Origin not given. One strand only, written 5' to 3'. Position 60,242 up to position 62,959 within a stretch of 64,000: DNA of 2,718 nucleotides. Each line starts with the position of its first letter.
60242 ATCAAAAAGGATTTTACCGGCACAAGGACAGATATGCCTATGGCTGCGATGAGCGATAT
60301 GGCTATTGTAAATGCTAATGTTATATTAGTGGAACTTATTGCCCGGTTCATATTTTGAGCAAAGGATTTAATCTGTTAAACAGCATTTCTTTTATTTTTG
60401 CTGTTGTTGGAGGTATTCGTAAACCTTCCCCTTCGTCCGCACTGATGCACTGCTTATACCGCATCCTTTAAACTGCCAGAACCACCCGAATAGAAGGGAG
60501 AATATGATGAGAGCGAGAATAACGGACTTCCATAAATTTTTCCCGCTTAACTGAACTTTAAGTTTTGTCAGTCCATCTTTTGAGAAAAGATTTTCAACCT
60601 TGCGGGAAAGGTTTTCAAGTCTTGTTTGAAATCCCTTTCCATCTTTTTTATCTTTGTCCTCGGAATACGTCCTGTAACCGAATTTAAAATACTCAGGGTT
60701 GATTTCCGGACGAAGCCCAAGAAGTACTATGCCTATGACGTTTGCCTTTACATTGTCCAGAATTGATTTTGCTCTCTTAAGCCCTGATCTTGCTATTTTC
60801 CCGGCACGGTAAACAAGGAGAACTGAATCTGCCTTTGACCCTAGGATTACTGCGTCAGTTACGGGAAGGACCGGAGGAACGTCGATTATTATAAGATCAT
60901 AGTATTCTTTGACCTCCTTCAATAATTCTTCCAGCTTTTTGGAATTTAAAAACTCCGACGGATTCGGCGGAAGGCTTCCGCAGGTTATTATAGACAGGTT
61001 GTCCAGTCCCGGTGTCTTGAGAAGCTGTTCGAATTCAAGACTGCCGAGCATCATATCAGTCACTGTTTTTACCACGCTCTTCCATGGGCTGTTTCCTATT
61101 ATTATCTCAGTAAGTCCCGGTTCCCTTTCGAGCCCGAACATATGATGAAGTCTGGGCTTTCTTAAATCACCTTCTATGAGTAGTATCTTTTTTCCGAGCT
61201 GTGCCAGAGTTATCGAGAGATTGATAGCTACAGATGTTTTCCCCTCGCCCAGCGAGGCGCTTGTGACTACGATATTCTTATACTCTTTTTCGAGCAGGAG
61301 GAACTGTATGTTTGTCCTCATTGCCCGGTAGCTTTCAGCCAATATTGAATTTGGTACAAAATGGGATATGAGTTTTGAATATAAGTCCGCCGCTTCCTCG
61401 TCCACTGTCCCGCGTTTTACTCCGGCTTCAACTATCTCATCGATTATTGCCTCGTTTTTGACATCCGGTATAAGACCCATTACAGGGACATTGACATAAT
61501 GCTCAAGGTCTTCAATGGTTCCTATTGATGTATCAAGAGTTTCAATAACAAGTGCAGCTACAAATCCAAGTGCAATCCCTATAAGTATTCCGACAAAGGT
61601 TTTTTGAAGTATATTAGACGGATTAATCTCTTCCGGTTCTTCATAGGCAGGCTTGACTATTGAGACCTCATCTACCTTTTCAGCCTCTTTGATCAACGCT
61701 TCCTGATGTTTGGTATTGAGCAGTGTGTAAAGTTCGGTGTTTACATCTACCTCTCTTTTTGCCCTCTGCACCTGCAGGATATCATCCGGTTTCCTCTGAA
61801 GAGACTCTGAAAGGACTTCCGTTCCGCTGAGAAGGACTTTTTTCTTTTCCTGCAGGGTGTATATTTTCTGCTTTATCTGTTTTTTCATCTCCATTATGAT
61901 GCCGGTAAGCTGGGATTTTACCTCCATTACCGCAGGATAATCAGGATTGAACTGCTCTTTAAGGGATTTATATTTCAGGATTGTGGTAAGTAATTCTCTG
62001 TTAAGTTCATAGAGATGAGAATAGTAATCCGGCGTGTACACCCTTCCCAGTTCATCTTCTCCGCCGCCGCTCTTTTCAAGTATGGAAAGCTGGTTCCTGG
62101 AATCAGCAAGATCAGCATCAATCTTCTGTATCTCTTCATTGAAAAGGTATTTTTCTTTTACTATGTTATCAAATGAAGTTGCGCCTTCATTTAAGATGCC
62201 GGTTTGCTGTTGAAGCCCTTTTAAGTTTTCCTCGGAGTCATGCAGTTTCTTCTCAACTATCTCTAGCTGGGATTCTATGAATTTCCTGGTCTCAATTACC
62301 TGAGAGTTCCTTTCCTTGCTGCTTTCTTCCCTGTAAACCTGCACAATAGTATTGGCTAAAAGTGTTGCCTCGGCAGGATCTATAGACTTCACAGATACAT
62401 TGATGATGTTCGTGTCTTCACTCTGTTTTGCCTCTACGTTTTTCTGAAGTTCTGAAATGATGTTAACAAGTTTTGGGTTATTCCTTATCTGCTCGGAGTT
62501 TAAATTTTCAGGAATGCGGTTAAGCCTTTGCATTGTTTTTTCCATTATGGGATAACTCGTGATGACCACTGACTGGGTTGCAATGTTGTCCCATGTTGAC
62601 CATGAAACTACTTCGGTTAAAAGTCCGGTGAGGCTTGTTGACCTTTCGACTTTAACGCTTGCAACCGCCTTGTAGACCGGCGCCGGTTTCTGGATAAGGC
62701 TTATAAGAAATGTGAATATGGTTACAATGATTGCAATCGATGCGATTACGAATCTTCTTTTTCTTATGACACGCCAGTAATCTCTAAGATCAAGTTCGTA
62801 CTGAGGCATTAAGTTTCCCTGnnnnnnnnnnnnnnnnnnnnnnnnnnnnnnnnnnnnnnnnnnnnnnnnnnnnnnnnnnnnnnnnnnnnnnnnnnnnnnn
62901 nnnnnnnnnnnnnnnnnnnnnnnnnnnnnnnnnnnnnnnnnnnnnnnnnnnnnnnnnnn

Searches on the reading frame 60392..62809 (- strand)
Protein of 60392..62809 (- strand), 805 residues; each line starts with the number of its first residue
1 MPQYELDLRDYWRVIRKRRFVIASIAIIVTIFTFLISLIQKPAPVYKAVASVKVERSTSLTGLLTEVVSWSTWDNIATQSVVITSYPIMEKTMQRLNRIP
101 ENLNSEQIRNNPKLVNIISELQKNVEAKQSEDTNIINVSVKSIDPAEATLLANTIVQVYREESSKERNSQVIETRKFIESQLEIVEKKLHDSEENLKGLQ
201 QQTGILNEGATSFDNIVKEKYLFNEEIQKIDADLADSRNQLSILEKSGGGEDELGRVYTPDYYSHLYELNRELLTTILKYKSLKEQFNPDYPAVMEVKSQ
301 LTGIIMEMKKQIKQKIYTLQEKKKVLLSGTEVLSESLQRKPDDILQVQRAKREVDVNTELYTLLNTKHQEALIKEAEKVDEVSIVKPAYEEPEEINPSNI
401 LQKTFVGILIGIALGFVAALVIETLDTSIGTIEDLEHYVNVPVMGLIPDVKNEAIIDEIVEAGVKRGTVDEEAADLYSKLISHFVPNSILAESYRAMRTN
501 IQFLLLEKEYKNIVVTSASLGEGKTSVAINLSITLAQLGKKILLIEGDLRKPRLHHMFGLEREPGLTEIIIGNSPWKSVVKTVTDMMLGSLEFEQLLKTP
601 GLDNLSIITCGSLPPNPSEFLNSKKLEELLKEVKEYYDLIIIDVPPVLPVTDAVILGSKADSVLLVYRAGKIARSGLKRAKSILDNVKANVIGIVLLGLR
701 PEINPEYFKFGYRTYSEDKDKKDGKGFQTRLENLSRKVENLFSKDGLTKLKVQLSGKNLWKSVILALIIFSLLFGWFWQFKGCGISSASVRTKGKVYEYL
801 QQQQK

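Call 54: list_cluster_members(proteins=[window:60392-62809:-, window:43909-45738:+, window:36102-37667:+, window:8154-9569:+, window:6020-7420:+])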
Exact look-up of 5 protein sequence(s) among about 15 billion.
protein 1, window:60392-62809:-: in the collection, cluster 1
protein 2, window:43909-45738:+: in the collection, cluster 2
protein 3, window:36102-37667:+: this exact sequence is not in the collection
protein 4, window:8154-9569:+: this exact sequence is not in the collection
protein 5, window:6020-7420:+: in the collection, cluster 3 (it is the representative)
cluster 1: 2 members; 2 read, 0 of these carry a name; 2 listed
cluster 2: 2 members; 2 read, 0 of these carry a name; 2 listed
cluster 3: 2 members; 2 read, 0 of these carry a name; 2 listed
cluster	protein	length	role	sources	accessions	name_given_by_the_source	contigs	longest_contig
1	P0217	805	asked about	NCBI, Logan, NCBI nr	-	-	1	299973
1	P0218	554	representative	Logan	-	-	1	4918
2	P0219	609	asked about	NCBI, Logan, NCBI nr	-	-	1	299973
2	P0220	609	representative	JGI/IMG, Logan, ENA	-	-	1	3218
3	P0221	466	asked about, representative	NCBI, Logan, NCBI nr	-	-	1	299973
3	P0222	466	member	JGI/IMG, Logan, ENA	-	-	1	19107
